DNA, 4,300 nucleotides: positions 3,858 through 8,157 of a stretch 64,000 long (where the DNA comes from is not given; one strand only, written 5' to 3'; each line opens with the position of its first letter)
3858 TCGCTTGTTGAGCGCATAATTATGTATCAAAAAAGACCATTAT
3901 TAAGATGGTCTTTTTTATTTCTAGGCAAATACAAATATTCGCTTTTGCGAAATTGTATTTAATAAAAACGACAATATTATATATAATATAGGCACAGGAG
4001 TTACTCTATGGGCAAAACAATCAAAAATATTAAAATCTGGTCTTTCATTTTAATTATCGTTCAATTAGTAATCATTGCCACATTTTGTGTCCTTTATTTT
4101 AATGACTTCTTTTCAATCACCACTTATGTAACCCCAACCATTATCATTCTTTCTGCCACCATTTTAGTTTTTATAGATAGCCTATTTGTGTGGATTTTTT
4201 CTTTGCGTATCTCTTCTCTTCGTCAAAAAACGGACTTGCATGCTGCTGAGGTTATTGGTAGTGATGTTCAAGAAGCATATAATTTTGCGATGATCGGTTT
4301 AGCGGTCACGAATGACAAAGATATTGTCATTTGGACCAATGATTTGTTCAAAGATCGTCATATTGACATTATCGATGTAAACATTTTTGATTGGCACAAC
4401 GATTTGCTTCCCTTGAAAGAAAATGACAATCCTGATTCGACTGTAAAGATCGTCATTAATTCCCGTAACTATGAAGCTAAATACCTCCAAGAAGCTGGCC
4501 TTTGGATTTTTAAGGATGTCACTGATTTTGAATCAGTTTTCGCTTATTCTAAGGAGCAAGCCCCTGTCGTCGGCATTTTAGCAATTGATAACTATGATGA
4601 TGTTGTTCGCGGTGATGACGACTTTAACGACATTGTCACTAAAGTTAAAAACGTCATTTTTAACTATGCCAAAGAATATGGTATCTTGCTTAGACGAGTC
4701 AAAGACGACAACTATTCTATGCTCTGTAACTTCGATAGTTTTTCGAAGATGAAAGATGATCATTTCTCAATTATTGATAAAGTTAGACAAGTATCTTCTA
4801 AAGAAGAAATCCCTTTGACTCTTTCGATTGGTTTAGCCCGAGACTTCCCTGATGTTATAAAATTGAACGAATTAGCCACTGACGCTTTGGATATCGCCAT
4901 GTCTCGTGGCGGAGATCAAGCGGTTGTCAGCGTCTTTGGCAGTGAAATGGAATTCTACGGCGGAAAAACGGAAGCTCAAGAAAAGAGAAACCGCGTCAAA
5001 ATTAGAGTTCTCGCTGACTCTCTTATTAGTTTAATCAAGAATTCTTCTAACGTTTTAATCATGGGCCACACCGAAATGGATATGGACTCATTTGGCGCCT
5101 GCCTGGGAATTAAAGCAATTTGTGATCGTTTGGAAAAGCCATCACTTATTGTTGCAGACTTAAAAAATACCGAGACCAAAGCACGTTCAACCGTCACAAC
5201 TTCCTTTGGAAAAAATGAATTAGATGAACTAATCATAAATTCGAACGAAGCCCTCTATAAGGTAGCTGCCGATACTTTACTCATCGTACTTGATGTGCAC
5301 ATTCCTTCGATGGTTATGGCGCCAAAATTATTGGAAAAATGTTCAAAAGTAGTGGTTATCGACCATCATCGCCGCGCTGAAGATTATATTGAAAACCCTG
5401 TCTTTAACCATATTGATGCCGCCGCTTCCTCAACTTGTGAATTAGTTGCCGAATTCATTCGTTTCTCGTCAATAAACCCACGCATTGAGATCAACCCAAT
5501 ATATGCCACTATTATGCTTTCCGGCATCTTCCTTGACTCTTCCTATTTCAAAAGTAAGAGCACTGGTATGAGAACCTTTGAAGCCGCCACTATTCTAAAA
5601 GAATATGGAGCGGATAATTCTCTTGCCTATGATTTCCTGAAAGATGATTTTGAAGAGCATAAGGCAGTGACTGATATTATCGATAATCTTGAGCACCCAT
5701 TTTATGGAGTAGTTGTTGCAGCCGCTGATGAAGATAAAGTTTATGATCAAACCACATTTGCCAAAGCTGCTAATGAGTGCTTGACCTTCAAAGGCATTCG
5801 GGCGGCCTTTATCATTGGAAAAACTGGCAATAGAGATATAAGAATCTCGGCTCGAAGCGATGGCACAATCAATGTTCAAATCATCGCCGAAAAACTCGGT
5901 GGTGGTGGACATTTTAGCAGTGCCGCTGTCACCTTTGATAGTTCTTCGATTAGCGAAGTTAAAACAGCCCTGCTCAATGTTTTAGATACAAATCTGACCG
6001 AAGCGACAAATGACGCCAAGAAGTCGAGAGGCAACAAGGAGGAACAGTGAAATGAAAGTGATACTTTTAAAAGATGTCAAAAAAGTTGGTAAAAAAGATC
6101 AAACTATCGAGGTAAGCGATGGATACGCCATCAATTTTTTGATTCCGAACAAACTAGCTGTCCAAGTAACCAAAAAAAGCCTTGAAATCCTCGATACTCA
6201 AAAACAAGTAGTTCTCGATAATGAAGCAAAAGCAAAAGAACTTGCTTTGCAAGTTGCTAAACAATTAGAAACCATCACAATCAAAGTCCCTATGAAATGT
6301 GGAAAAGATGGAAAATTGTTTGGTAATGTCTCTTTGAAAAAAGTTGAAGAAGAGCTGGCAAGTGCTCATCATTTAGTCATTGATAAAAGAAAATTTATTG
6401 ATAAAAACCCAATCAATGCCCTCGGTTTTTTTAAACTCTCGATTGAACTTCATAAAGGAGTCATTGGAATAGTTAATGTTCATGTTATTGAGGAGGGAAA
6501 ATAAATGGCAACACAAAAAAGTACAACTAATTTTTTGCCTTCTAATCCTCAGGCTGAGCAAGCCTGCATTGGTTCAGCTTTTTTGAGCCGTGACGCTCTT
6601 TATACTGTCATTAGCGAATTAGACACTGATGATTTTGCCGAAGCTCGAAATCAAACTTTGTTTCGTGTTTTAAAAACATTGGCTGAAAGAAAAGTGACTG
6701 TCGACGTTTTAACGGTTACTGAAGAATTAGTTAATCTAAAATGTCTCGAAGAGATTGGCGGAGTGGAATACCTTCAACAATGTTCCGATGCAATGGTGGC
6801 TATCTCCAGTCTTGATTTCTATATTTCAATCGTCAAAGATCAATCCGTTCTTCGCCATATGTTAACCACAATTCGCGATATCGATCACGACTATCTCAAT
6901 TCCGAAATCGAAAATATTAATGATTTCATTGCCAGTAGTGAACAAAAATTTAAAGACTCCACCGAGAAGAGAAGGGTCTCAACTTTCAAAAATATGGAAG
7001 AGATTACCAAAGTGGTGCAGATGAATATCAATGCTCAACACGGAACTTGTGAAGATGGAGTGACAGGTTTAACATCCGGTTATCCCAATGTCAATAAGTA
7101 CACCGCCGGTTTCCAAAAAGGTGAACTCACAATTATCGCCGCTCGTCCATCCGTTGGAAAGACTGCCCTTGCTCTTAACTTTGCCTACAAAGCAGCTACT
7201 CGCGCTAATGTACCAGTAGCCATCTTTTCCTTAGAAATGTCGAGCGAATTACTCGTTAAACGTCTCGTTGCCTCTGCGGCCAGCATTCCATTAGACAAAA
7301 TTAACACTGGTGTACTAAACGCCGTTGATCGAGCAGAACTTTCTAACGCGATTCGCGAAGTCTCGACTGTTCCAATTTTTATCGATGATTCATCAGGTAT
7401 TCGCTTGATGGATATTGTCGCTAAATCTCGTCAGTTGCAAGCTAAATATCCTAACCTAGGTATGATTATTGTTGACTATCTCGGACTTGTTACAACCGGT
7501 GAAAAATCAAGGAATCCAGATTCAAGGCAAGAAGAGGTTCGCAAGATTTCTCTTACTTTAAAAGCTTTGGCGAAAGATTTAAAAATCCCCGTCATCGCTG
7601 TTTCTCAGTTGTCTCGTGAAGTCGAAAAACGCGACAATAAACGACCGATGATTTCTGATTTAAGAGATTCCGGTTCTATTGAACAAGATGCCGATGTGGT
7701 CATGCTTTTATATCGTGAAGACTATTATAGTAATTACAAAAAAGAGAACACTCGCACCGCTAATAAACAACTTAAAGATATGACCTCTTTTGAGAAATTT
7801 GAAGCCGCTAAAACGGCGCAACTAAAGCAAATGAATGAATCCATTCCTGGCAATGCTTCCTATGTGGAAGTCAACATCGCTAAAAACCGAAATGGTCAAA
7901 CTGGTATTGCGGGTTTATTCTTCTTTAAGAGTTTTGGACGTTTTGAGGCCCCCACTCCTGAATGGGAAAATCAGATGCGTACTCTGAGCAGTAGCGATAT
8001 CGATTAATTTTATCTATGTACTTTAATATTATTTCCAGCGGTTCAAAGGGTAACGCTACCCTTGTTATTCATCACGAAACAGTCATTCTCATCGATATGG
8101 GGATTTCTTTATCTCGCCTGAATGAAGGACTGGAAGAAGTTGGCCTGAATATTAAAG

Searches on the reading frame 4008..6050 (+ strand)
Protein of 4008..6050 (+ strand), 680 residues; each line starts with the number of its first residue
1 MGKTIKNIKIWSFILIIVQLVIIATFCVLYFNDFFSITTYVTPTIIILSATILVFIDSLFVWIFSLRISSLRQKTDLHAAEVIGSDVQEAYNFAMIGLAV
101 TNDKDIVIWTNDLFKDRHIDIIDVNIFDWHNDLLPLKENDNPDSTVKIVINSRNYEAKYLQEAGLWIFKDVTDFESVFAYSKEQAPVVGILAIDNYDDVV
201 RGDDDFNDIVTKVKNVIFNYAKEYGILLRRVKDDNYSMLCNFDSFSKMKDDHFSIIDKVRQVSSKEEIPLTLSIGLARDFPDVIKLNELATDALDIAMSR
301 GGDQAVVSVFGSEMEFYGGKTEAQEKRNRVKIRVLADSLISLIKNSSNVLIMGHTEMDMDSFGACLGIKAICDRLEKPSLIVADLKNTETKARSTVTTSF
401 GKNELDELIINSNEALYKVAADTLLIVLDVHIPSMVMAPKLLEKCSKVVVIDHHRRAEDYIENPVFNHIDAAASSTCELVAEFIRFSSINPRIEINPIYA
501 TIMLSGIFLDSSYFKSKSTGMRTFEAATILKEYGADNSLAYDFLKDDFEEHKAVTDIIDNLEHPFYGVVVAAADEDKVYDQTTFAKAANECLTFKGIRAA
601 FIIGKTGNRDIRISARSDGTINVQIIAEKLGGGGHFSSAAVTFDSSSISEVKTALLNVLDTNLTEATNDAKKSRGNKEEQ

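Call 33: search_protein_families(library=pfam, proteins=[window:4008-6050:+])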
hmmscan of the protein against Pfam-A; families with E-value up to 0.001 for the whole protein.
window:4008-6050:+ (680 aa): 3 families
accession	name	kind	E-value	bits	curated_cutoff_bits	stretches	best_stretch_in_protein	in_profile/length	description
PF24898.2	GGDEF_GdpP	-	6.3e-27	94.8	30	1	192-308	2-119/126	Cyclic-di-AMP phosphodiesterase GdpP-like, GGDEF domain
PF01368.27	DHH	-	2.7e-23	83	28.1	1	348-507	1-125/125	DHH family, N-terminal domain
PF02272.25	DHHA1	-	7.6e-10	39.6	25.9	1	570-660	6-97/102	DHHA1 domain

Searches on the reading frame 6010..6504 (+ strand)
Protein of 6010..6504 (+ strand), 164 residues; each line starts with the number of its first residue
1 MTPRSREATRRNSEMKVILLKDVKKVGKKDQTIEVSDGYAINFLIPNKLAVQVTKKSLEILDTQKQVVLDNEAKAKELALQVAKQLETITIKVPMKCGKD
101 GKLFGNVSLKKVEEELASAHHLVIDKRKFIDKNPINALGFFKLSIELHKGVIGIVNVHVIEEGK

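Call 33: search_protein_families(library=pfam, proteins=[window:6010-6504:+])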
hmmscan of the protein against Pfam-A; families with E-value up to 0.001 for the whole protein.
window:6010-6504:+ (164 aa): 2 families
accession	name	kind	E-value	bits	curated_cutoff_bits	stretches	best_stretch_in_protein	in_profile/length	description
PF01281.25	Ribosomal_L9_N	-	8.1e-21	73.7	20.7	1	15-60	1-46/47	Ribosomal protein L9, N-terminal domain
PF03948.19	Ribosomal_L9_C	-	2.4e-19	70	23.2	1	79-160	3-85/86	Ribosomal protein L9, C-terminal domain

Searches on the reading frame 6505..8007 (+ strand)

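Call 33: search_protein_families(library=pfam, proteins=[window:6505-8007:+])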
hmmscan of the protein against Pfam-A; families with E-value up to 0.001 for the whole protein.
window:6505-8007:+ (500 aa): 4 families
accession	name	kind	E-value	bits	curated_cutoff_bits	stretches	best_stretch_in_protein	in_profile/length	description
PF03796.21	DnaB_C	-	5.3e-91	305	27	1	188-481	1-254/255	DnaB-like helicase C terminal domain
PF00772.26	DnaB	-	4.8e-22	78.4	23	1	12-112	3-103/103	DnaB-like helicase N terminal domain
PF13481.12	AAA_25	-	1.8e-12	47.8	27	1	191-369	17-190/195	AAA domain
PF06745.19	ATPase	-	1.4e-05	25.1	26.6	1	200-383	13-176/231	KaiC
